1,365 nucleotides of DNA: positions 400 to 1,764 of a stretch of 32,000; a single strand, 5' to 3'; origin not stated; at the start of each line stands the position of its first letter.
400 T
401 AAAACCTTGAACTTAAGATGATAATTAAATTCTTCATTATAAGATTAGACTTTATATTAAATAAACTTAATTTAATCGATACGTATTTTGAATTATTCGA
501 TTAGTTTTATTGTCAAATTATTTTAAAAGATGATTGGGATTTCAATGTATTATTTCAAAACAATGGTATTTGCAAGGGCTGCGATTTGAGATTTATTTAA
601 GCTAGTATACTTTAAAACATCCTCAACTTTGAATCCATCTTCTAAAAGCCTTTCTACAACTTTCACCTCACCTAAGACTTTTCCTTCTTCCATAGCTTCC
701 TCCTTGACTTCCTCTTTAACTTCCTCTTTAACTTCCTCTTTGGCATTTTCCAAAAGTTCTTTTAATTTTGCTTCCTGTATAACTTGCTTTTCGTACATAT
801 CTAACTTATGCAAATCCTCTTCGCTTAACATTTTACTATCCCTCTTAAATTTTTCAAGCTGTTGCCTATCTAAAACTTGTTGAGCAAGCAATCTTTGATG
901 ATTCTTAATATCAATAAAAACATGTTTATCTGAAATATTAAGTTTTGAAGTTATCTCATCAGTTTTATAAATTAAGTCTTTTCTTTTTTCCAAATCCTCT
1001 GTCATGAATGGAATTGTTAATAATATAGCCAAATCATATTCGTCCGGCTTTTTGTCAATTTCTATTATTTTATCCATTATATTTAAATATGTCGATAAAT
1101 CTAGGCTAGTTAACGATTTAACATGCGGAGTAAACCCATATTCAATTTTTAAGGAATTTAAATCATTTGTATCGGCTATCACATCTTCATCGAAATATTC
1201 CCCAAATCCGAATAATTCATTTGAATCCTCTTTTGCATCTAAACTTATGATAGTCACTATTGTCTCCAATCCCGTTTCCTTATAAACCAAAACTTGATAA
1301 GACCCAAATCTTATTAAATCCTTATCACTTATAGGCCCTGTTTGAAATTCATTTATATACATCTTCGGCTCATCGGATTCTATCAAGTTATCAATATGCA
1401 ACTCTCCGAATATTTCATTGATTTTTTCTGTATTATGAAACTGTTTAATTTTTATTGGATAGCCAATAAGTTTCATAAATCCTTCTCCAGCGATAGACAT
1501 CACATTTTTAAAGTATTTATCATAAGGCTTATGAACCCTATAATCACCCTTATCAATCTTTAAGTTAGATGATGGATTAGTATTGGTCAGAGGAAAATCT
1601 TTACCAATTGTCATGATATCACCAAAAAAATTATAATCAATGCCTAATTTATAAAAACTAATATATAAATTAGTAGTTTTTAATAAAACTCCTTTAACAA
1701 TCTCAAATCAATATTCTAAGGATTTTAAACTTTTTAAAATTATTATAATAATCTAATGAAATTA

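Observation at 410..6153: A 5.9-kb three-gene cassette (tannase, beta-helix protein, Rpn-like nuclease/transposase) splits the biotin genes bioB-bioD from bioA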

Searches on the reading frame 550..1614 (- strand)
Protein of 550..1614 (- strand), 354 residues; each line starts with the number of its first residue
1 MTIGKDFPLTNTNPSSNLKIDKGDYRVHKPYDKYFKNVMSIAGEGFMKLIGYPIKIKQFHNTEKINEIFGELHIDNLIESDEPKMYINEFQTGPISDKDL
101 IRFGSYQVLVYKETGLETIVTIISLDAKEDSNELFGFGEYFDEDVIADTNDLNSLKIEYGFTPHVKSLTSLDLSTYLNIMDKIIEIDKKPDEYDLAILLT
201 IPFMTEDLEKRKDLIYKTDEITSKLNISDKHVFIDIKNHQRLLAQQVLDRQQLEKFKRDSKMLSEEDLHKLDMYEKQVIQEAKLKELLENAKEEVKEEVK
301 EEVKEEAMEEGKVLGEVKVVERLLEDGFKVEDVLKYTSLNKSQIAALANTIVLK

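Call 4: search_protein_families(library=pfam, proteins=[window:550-1614:-], max_evalue=0.01)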
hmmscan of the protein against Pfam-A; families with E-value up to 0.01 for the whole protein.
window:550-1614:- (354 aa): 0 families

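Call 5: search_protein_families(library=ncbifam, proteins=[window:550-1614:-], max_evalue=0.01)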
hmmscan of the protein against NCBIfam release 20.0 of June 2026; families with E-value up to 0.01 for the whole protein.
window:550-1614:- (354 aa): 1 family
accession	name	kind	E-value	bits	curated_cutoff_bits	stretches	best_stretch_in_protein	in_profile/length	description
NF007418.0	PRK09956.1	equivalog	0.0052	15.9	583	1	273-346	232-305/308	ISNCY family transposase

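Call 16: find_encoding_contigs(protein=window:550-1614:-, flank=10000, max_places=8)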
Protein window:550-1614:- (354 aa): 2 contigs read that carry it; 2 places shown.
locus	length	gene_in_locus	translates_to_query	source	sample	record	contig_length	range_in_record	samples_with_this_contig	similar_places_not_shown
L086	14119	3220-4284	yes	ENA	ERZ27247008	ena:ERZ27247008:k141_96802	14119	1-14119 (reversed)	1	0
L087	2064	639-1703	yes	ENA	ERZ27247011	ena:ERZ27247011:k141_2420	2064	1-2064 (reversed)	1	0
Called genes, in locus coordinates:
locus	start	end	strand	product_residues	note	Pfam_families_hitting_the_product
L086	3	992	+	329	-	?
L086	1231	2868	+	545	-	-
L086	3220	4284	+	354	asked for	-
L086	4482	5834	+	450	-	PF00202:Aminotran_3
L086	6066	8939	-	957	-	PF00133:tRNA-synt_1, PF01406:tRNA-synt_1e (faint), PF09334:tRNA-synt_1g, PF13603:tRNA-synt_1_2, PF09334:tRNA-synt_1g, PF08264:Anticodon_1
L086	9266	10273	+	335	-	PF01656:CbiA, PF02374:ArsA_ATPase, PF10609:ParA (faint), PF13614:AAA_31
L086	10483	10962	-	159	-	PF09888:DUF2115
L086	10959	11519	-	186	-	PF03352:Adenine_glyco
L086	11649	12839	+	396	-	PF27218:MJ0043_C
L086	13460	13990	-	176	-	-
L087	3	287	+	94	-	?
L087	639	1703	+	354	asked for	-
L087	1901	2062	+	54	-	?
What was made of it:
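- On bioBDA biotin operon: The full bioA is in L086 (call 16).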

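Call 28: find_homologous_proteins(query=window:550-1614:-, max_evalue=0.001)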
Query window:550-1614:- (354 aa): 15 proteins with E <= 0.001 among 8000 candidates.
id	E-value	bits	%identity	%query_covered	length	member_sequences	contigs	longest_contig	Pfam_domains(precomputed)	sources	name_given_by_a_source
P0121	3.0e-172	591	79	100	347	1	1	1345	-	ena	-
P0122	4.5e-143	495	70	95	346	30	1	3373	-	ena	-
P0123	3.1e-138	479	71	93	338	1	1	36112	-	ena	-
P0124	4.0e-125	436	63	100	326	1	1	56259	-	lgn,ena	-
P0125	1.0e-124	435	64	100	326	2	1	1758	-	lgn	-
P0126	1.9e-123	430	63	100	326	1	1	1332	-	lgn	-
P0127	2.6e-123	430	64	100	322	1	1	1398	-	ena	-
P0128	1.7e-112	394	63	94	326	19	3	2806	-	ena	-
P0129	1.2e-98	349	53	98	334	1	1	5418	-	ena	-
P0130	3.8e-91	324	51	99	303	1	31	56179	-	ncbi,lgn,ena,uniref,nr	ncbi:hypothetical protein [uncultured Methanobrevibacter sp.]|uniref:hypothetical protein n=1 Tax=un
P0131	1.3e-90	322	51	99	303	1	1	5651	-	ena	-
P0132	2.5e-90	321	51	99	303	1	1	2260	-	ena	-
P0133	4.5e-64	235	63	55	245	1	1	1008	PF27070.1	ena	-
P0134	3.2e-57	213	58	50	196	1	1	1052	-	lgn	-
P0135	1.4e-54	204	57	48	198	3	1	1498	-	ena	-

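Call 30: search_protein_families(library=pfam, alignment_id=A2, max_evalue=5)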
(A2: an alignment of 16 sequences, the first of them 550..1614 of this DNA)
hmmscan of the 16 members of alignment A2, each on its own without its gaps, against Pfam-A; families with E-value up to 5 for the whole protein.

A. member 1, window:550-1614:- (354 aa): 1 family
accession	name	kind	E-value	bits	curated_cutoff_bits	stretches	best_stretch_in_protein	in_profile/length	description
PF22326.1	MMS21_N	-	0.052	14.1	27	1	235-302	14-78/103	E3 SUMO-protein ligase MMS21, N-terminal domain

B. families by the number of members that match (of 16 scanned): 7 families
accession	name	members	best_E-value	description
PF01858.22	RB_A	3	0.048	Retinoblastoma-associated protein A domain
PF09811.14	Yae1_N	3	0.065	Essential protein Yae1, N terminal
PF22326.1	MMS21_N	1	0.052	E3 SUMO-protein ligase MMS21, N-terminal domain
PF09068.17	EF-hand_2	1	0.086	EF hand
PF24397.1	VNG_1110C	1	0.23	VNG_1110C-like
PF21640.2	LytM_N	1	0.23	LytM, N-terminal domain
PF22529.2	DUF7001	1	0.55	Family of unknown function (DUF7001)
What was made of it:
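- Checked: It has no Pfam match either (calls 4, 30).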

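Call 31: search_solved_structures(query=A2, max_evalue=10, show_alignments=2)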
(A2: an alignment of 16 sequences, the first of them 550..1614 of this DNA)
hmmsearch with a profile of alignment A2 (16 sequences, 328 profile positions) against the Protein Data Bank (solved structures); distinct sequences matched with E-value up to 10: 2.
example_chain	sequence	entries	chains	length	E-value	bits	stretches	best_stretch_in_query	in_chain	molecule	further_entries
7th0_A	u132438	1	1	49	0.11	14.9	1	282-321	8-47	Recombination-promoting nuclease RpnA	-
8vd6_A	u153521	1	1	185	0.37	13.2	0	281-321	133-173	CAP REPEAT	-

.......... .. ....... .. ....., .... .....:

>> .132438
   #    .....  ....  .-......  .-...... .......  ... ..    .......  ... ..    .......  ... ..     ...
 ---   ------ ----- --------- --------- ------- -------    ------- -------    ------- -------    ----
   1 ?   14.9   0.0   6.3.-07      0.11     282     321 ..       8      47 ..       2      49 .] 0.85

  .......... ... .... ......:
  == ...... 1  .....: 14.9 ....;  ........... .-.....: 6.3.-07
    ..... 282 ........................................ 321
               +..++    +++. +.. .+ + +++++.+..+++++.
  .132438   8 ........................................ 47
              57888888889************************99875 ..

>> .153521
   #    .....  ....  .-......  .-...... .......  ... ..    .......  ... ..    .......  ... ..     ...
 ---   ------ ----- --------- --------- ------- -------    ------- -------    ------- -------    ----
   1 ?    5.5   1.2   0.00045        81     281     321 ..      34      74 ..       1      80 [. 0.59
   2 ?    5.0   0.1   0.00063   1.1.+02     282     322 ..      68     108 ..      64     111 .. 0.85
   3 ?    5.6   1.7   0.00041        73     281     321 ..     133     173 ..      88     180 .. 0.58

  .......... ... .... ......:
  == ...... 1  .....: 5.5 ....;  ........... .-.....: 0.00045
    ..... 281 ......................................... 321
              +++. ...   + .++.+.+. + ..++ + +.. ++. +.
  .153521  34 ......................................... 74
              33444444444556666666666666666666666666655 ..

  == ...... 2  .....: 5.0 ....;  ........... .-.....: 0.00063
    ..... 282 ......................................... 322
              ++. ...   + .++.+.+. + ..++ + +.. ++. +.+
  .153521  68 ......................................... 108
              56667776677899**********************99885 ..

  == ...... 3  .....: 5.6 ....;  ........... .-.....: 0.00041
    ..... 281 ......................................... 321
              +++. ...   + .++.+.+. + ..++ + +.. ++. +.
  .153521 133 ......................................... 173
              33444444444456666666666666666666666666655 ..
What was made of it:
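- On Rpn family (COG5464 / TIGR01784 / Pfam Transposase_31, PDDEXK_2): 7th0 is the best PDB sequence hit at E = 0.11 (call 31).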

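Call 37: predict_structure(alignment_id=A2)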
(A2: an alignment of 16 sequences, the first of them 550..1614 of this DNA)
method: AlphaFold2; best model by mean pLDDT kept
length: 354 residues; sequences in the alignment: 16
mean_pLDDT: 56.4   pTM: 0.42
mean pLDDT of the five models: 56.4, 52.7, 48.4, 47.7, 45.4
residues with pLDDT >= 90: 0; 70-90: 113; 50-70: 107; < 50: 134
segments of 3 or more residues with pLDDT < 50: 1-38, 49-80, 92-94, 124-171, 264-272
pLDDT, mean of each block of 10 residues (from residue 1): 26 28 28 45 52 40 30 41 55 54 58 58 41 30 34 38 37 70 86 71 70 85 82 70 70 75 49 52 73 69 55 63 78 76 81 66
secondary structure, 60 per line:
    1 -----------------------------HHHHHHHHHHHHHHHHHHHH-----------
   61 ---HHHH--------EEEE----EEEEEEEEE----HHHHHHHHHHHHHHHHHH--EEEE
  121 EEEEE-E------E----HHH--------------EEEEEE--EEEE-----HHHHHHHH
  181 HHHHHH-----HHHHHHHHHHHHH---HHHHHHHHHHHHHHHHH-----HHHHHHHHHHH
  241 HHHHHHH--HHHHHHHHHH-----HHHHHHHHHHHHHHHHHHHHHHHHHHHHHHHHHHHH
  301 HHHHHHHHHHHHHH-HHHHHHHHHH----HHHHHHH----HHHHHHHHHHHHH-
elements in order: H30-49 H64-67 E76-79 E84-92 H97-114 E117-125 E156-161 E164-167 H173-186 H192-204 H208-224 H230-247 H250-259 H265-314 H316-325 H330-336 H341-353
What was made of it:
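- On Rpn family (COG5464 / TIGR01784 / Pfam Transposase_31, PDDEXK_2): The model places them on strands 76-79 and 84-92 (call 37).
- Its structure model is poor, with pLDDT 56 (call 37).
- Tried and rejected: The AF2 model of the Rpn-like protein is poor, with pLDDT 56 (call 37).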

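Call 41: find_encoding_contigs(protein=P0124, flank=6000, max_places=4)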
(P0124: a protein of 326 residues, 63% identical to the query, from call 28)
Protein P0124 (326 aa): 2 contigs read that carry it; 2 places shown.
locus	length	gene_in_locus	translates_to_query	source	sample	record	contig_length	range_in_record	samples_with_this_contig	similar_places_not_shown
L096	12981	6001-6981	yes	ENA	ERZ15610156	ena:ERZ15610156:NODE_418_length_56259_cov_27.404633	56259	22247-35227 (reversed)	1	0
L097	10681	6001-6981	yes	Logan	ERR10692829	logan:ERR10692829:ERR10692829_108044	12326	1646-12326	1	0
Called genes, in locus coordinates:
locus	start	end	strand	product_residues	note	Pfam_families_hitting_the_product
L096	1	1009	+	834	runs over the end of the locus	PF00270:DEAD, PF04851:ResIII, PF21210:RNA_helicase_helical, PF00271:Helicase_C, PF00633:HHH (faint), PF02732:ERCC4, PF12826:HHH_2, PF14520:HHH_5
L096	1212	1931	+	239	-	PF08704:GCD14, PF01135:PCMT (weak), PF13847:Methyltransf_31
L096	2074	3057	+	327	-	PF04055:Radical_SAM, PF06968:BATS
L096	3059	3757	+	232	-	PF01656:CbiA, PF07755:DUF1611 (faint), PF13500:AAA_26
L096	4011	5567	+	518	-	-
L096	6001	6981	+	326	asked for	-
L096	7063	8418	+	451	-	PF00202:Aminotran_3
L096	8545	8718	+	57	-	-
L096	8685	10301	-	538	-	PF00496:SBP_bac_5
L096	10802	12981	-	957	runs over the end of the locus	PF00133:tRNA-synt_1, PF01406:tRNA-synt_1e (faint), PF01921:tRNA-synt_1f (faint), PF09334:tRNA-synt_1g, PF13603:tRNA-synt_1_2, PF09334:tRNA-synt_1g, PF08264:Anticodon_1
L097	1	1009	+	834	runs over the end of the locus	PF00270:DEAD, PF04851:ResIII, PF21210:RNA_helicase_helical, PF00271:Helicase_C, PF00633:HHH (faint), PF02732:ERCC4, PF12826:HHH_2, PF14520:HHH_5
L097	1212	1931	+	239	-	PF08704:GCD14, PF01135:PCMT (weak), PF13847:Methyltransf_31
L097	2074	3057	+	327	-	PF04055:Radical_SAM, PF06968:BATS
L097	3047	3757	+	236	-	PF07755:DUF1611 (faint), PF13500:AAA_26, PF01656:CbiA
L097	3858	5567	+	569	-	-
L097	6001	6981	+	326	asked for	-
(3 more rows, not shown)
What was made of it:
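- L096/97 carry bioB-bioD-betahelix-Rpn-bioA (call 41).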

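Call 42: find_encoding_contigs(protein=P0130, flank=6000, max_places=6)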
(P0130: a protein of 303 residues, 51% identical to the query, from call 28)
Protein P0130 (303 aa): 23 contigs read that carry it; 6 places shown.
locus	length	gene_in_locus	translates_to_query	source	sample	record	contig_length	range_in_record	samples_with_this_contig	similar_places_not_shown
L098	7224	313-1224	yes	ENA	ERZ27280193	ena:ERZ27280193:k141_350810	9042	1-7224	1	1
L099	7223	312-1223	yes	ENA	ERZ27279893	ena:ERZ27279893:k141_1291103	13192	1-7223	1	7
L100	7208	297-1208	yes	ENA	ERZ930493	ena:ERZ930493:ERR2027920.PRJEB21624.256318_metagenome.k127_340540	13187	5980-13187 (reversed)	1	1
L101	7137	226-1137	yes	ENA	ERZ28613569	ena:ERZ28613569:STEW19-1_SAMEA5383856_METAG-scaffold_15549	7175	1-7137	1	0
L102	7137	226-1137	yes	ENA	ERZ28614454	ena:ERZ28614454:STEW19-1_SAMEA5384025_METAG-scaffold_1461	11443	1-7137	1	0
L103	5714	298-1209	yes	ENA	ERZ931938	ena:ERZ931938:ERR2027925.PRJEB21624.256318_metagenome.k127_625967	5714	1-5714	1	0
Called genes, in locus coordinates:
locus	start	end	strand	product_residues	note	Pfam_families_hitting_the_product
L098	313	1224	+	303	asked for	-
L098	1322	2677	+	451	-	PF00202:Aminotran_3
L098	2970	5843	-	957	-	PF00133:tRNA-synt_1, PF01406:tRNA-synt_1e (faint), PF01921:tRNA-synt_1f (faint), PF09334:tRNA-synt_1g, PF13603:tRNA-synt_1_2, PF09334:tRNA-synt_1g, PF08264:Anticodon_1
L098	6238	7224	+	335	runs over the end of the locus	PF01656:CbiA, PF02374:ArsA_ATPase, PF10609:ParA (faint), PF13614:AAA_31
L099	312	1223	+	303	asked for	-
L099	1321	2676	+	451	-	PF00202:Aminotran_3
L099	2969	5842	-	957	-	PF00133:tRNA-synt_1, PF01406:tRNA-synt_1e (faint), PF01921:tRNA-synt_1f (faint), PF09334:tRNA-synt_1g, PF13603:tRNA-synt_1_2, PF09334:tRNA-synt_1g, PF08264:Anticodon_1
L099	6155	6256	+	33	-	-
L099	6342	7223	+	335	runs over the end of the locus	PF01656:CbiA, PF02374:ArsA_ATPase, PF10609:ParA (faint), PF13614:AAA_31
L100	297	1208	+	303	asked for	-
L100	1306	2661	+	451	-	PF00202:Aminotran_3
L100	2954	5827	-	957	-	PF00133:tRNA-synt_1, PF01406:tRNA-synt_1e (faint), PF01921:tRNA-synt_1f (faint), PF09334:tRNA-synt_1g, PF13603:tRNA-synt_1_2, PF09334:tRNA-synt_1g, PF08264:Anticodon_1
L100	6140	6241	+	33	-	-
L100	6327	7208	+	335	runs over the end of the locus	PF01656:CbiA, PF02374:ArsA_ATPase, PF10609:ParA (faint), PF13614:AAA_31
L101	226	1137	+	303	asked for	-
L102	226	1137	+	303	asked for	-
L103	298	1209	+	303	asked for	-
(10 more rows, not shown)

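Call 43: search_protein_representatives(alignment_id=A2)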
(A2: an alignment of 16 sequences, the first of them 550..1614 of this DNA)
Query: 16 sequences, 328 profile positions. Proteins with E-value up to 0.001 (for the whole library): 78; up to 1e-10: 23; up to 1e-30: 8. The best 78 are listed.
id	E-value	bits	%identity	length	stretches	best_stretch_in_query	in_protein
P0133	4.0e-112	391.1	-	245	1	85-323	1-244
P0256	1.6e-108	379.2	-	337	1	10-324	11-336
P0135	5.0e-84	298.7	-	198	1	1-174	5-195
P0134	7.8e-57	209.4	-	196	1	177-328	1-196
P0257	5.8e-42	160.5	-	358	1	19-305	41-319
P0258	1.0e-35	139.9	-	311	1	21-323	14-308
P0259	3.9e-34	134.8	-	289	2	156-325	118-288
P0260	1.2e-33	133.1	-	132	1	226-328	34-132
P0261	2.0e-29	119.2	-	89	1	240-328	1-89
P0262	6.9e-28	114.2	-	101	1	13-78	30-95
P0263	4.8e-27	111.5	-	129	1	194-323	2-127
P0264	1.8e-26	109.6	-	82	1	134-198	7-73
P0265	2.0e-23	99.6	-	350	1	18-325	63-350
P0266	2.1e-23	99.5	-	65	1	1-64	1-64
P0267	3.7e-17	78.9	-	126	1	197-323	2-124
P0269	6.4e-15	71.6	-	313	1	30-323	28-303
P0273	1.6e-11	60.4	-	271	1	29-320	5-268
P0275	6.4e-11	58.5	-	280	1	30-321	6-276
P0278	2.0e-09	53.6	-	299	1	18-308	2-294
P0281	8.1e-09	51.5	-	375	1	13-322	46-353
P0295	7.3e-06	41.8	-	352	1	32-328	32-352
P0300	1.2e-05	41.1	-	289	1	46-324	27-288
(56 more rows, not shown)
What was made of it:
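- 550..1614 (-): Divergent Rpn-family (PD-(D/E)XK) gene, 354 aa. D75, E89 and F90 are invariant and Q91 is nearly invariant. The C-terminal domain resembles RpnS. The profile search found 78 relatives (call 43).
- On Rpn family (COG5464 / TIGR01784 / Pfam Transposase_31, PDDEXK_2): Profile A2 finds 78 proteins at E <= 1e-3 (call 43).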

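Call 44: search_protein_families(library=pfam, proteins=[P0256, P0257, P0258, P0265, P0269, P0273, P0275, P0278, P0281, P0295], max_evalue=0.01)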
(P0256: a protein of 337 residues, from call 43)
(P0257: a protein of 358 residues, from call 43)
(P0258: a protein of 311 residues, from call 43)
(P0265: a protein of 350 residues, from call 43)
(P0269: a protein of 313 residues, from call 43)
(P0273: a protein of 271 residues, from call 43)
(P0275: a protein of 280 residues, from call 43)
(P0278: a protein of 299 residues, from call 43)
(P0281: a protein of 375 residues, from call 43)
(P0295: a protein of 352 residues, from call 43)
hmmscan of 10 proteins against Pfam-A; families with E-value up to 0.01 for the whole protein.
P0256 (337 aa): 0 families

P0257 (358 aa): 1 family
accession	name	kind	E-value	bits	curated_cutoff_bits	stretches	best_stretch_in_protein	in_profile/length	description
PF09811.14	Yae1_N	-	0.0017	18.4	27.5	1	297-319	7-29/39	Essential protein Yae1, N terminal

P0258 (311 aa): 0 families

P0265 (350 aa): 0 families

P0269 (313 aa): 0 families

P0273 (271 aa): 1 family
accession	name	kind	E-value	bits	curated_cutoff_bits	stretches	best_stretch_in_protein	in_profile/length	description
PF02900.23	LigB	-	0.0036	16.8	26.3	0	71-151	23-95/269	Catalytic LigB subunit of aromatic ring-opening dioxygenase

P0275 (280 aa): 1 family
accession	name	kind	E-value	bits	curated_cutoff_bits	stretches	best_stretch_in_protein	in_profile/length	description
PF02796.21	HTH_7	-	0.0061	17.1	23.8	0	242-279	7-44/45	Helix-turn-helix domain of resolvase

P0278 (299 aa): 1 family
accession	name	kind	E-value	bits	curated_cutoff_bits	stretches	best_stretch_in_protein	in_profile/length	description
PF00708.24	Acylphosphatase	-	0.00053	20.6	22.5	1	253-296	26-69/85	Acylphosphatase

P0281 (375 aa): 0 families

P0295 (352 aa): 0 families

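Call 45: search_protein_families(library=ncbifam, proteins=[P0257, P0258, P0265, P0269, P0273, P0275, P0278, P0281, P0295, P0300], max_evalue=0.01)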
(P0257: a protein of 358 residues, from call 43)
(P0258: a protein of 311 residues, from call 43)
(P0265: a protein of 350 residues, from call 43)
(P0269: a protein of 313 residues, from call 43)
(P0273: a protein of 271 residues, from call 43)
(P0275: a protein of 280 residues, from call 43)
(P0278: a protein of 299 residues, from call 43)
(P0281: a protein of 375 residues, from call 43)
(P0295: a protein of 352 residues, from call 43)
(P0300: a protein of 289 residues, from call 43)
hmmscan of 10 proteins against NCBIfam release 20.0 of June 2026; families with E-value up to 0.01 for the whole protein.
P0257 (358 aa): 5 families
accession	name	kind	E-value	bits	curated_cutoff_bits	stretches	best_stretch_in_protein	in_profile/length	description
NF005198.1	PRK06669.1-3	equivalog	2e-05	23.9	200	1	208-318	54-157/299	flagellar assembly protein FliH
NF004266.1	PRK05687.1-1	equivalog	0.00034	20.2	260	1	247-355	4-112/230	flagellar assembly protein FliH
NF004267.1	PRK05687.1-3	equivalog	0.0018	17.5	293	1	283-322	59-98/266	flagellar assembly protein FliH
NF009925.1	PRK13386.1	equivalog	0.0058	15.9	192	0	288-330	51-93/228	flagellar assembly protein FliH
NF004270.2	PRK05687.2-1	equivalog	0.0074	15.9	180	1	285-321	42-80/223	flagellar assembly protein FliH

P0258 (311 aa): 0 families

P0265 (350 aa): 0 families

P0269 (313 aa): 1 family
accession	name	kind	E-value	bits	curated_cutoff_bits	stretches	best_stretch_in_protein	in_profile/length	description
TIGR01784.1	T_den_put_tspse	subfamily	0.00034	20.5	52.1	1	28-301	1-273/273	Rpn family recombination-promoting nuclease/putative transposase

P0273 (271 aa): 0 families

P0275 (280 aa): 1 family
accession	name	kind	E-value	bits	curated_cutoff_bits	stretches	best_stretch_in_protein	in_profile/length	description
TIGR01784.1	T_den_put_tspse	subfamily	3.1e-05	23.9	52.1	1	45-276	51-273/273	Rpn family recombination-promoting nuclease/putative transposase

P0278 (299 aa): 4 families
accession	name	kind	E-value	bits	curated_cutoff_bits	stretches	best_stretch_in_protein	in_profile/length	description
NF009925.1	PRK13386.1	equivalog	8.7e-07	28.4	192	1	232-286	42-96/228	flagellar assembly protein FliH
NF004270.2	PRK05687.2-1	equivalog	1e-05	25.3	180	1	239-286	44-92/223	flagellar assembly protein FliH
NF004267.1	PRK05687.1-3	equivalog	3.1e-05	23.2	293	1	227-286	70-129/266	flagellar assembly protein FliH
NF004266.1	PRK05687.1-1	equivalog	0.0041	16.6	260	1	229-287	42-100/230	flagellar assembly protein FliH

P0281 (375 aa): 0 families

P0295 (352 aa): 0 families

P0300 (289 aa): 1 family
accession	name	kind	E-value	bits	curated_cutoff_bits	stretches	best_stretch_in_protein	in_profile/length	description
TIGR01784.1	T_den_put_tspse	subfamily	1.3e-05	25.2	52.1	1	145-284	131-272/273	Rpn family recombination-promoting nuclease/putative transposase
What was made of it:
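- Family members are commonly annotated as "putative transposase" (TIGR01784 description, call 45).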

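Call 55: search_protein_families(library=padloc, proteins=[window:550-1614:-, P0269, P0275, P0124, P0130], max_evalue=1)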
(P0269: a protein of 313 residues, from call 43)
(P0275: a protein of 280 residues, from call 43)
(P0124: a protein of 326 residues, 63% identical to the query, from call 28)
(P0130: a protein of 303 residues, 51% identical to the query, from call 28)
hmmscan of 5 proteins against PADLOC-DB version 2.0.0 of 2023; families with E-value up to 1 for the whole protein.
window:550-1614:- (354 aa): 0 families

P0269 (313 aa): 0 families

P0275 (280 aa): 2 families
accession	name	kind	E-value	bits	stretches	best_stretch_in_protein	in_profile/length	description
PDLC02083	Cas4_II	-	0.00024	19.6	1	46-120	74-148/186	-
PDLC04446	PDC-M13C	-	0.0099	14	1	125-154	18-47/69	-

P0124 (326 aa): 0 families

P0130 (303 aa): 0 families
